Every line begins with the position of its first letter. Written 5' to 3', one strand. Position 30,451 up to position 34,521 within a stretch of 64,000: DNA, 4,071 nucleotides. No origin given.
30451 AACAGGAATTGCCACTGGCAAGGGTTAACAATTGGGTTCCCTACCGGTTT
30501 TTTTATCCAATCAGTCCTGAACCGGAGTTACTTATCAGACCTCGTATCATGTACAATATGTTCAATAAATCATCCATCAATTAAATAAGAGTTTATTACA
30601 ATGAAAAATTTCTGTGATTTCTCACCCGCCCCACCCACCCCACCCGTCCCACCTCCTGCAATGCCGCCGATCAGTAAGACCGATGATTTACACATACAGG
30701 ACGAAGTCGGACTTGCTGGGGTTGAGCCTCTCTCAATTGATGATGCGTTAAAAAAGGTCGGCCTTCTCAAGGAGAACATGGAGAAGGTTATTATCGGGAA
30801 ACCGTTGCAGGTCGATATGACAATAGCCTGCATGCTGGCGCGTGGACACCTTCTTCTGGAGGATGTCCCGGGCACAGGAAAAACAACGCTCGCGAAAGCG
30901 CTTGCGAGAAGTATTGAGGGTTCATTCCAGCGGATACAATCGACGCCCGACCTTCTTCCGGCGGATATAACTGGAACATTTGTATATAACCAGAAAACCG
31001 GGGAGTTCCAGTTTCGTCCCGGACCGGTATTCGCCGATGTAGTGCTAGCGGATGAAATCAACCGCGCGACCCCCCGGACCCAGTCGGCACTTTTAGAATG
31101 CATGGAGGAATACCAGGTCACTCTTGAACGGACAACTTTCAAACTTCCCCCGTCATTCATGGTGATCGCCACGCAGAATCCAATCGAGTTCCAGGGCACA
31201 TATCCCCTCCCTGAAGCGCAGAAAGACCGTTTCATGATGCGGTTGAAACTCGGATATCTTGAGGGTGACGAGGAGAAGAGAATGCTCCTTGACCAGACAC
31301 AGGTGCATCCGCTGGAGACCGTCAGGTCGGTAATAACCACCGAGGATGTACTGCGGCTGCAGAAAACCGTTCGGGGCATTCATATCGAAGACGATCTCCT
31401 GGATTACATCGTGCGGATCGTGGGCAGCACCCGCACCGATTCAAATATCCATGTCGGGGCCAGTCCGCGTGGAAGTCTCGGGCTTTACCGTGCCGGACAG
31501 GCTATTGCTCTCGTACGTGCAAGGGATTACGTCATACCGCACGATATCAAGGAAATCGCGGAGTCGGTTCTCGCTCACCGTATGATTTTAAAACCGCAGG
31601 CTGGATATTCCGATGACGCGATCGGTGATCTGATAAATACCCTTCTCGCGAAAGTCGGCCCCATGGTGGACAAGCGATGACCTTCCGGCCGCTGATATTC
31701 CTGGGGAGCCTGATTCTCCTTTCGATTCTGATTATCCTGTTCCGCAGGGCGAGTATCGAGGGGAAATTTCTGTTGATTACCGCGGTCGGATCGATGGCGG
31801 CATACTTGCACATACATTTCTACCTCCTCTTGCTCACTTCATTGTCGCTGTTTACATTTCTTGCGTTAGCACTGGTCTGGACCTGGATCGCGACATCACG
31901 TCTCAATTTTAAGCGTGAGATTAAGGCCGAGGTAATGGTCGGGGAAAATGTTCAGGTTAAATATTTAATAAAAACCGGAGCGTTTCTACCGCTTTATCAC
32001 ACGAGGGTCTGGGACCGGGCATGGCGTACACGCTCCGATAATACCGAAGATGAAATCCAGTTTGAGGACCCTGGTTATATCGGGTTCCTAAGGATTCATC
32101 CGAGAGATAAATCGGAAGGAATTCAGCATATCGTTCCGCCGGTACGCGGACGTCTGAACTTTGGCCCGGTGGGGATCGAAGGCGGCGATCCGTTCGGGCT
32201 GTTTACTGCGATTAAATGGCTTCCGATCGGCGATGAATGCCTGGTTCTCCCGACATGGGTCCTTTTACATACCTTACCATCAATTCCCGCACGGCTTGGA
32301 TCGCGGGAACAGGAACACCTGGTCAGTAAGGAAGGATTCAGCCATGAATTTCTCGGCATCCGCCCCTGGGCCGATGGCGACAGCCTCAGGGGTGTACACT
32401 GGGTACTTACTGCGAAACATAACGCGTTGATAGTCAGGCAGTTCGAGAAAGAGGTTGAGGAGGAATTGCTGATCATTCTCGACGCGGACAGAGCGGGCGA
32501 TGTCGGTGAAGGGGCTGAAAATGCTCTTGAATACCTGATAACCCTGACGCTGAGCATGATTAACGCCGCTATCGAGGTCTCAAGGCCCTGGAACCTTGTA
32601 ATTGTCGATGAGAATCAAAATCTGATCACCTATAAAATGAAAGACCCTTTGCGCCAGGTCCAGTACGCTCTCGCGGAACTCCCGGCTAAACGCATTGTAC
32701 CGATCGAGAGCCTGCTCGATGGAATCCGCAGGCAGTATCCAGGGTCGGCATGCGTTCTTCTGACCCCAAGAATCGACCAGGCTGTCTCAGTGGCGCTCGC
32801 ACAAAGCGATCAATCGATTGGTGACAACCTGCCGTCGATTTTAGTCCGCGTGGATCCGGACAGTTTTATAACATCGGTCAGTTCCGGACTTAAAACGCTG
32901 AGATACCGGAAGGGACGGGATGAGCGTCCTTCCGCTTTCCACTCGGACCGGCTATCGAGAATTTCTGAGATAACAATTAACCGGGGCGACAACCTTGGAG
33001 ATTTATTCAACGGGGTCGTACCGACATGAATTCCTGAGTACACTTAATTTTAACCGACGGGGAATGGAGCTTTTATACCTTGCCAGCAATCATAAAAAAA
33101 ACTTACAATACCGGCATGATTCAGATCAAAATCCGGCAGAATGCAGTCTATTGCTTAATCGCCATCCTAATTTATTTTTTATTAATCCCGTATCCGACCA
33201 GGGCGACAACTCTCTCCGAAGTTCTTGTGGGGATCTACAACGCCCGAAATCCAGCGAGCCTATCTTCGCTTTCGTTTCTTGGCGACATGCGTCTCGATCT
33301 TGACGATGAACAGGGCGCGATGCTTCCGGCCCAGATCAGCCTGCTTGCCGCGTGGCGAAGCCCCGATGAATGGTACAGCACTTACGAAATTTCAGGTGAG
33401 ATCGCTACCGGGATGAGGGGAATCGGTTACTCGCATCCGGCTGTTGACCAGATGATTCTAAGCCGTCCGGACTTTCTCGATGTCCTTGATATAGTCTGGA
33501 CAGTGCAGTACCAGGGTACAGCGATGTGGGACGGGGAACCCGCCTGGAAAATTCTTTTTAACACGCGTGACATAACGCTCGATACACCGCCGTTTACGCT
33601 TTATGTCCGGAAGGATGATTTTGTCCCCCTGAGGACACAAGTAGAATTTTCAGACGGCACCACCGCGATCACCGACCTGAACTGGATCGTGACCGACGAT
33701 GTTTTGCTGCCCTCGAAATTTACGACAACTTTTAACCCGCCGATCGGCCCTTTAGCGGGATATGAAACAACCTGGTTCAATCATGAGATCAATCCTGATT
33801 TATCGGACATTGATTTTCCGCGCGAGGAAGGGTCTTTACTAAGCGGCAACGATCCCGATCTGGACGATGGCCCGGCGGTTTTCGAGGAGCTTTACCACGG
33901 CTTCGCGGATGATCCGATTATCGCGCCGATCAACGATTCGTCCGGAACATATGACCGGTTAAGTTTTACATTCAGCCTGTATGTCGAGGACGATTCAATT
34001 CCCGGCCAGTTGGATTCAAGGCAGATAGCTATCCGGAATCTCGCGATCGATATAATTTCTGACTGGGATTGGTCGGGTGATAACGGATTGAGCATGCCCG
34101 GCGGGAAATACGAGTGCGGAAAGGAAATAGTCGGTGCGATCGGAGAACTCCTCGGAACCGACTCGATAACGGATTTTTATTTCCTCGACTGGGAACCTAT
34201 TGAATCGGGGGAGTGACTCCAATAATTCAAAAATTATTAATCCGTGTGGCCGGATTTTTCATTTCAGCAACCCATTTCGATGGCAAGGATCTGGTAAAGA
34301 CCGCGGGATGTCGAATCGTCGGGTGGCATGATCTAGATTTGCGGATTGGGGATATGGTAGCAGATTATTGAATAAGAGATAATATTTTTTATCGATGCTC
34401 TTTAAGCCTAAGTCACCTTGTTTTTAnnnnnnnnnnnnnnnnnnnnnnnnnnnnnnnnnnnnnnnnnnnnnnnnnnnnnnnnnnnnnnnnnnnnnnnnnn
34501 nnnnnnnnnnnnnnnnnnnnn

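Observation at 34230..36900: AT-rich islet: single-gene OLD-family ATPase-TOPRIM nuclease next to an orphan minimal MNT nucleotidyltransferase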

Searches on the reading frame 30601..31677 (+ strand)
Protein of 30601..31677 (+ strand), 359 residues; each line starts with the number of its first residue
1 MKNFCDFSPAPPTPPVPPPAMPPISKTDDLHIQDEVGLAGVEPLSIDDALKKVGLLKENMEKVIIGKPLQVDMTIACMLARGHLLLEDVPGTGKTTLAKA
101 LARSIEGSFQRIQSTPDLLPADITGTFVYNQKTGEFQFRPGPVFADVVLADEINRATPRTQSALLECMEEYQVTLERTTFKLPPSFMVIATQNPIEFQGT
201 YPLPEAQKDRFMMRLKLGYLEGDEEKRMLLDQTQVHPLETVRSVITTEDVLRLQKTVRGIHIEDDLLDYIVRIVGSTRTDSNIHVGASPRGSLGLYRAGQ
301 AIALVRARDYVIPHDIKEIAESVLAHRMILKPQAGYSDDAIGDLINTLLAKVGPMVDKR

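Call 90: search_protein_families(library=ncbifam, proteins=[window:30601-31677:+], max_evalue=0.00001)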
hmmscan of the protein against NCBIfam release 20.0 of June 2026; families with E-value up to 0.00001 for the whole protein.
window:30601-31677:+ (359 aa): 7 families
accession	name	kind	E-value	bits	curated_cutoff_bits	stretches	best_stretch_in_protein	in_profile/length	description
TIGR02031.1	BchD-ChlD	equivalog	1.7e-11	43.5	499.55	1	89-333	24-276/608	magnesium chelatase ATPase subunit D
TIGR02640.1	gas_vesic_GvpN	equivalog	1.8e-09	37.5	266.8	1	149-252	110-216/262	gas vesicle protein GvpN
NF047784.1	MadB_ATPase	equivalog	1.3e-08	34.4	475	0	61-113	14-65/298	MadB family AAA-type ATPase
TIGR02442.1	Cob-chelat-sub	hypoth_equivalog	4e-08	32.2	779.45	1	134-334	114-316/641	putative cobaltochelatase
TIGR00635.1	ruvB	equivalog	4.4e-07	29.2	299.05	1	81-230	30-169/305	Holliday junction branch migration DNA helicase RuvB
NF001679.0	PRK00440.1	equivalog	4.8e-07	29.1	303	1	83-174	41-133/322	replication factor C small subunit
NF000868.0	PRK00080.1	equivalog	1e-06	27.9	282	1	81-229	51-189/330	Holliday junction branch migration DNA helicase RuvB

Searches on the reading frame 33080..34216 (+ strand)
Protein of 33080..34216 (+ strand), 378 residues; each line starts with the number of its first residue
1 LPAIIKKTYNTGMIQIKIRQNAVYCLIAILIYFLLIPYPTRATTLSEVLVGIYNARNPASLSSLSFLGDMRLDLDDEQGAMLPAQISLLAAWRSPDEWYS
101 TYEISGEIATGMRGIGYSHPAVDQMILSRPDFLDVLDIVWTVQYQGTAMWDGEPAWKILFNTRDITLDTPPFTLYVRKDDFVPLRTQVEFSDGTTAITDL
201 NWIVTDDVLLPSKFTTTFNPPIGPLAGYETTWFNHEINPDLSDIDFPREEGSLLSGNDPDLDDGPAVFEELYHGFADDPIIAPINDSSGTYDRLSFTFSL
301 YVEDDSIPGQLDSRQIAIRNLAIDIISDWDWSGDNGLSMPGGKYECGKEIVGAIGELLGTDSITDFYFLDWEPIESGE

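Call 3: search_protein_families(library=pfam, proteins=[window:33080-34216:+], max_evalue=0.01)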
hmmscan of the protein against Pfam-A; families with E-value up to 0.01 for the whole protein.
window:33080-34216:+ (378 aa): 0 families

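Call 61: list_cluster_members(proteins=[window:33116-34213:+, L085:5095-6192:-, L085:4681-5019:+, L002:8281-8616:+])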
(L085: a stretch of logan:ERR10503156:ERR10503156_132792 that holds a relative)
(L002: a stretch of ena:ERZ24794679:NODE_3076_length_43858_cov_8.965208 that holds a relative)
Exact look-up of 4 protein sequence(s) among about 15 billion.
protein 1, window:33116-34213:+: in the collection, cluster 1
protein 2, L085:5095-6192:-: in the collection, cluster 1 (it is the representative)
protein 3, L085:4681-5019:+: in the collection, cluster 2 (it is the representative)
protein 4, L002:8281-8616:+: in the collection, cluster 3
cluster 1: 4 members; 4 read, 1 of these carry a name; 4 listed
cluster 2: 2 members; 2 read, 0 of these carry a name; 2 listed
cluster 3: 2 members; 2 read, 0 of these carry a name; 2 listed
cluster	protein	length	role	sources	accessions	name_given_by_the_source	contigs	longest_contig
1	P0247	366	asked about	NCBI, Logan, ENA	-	-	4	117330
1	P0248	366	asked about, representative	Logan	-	-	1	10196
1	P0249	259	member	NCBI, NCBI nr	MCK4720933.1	hypothetical protein KAU08_09745, partial [bacterium] | hypothetical protein [bacterium]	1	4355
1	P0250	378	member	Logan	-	-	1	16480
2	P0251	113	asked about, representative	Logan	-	-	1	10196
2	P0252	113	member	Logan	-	-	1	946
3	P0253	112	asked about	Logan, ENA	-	-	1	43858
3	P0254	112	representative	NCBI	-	-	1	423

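Call 90: search_protein_families(library=ncbifam, proteins=[window:33116-34213:+], max_evalue=0.00001)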
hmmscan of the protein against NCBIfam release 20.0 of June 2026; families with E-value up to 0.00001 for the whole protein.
window:33116-34213:+ (366 aa): 0 families

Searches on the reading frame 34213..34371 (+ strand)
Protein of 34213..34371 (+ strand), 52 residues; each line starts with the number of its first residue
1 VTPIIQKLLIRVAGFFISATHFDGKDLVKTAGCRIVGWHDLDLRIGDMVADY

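Call 23: search_protein_families(library=pfam, proteins=[window:34213-34371:+], max_evalue=1)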
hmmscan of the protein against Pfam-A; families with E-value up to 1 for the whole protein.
window:34213-34371:+ (52 aa): 0 families

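Call 50: search_protein_families(library=pfam, proteins=[window:34213-34368:+], max_evalue=10)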
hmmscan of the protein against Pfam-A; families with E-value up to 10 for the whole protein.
seq(52 aa): 0 families
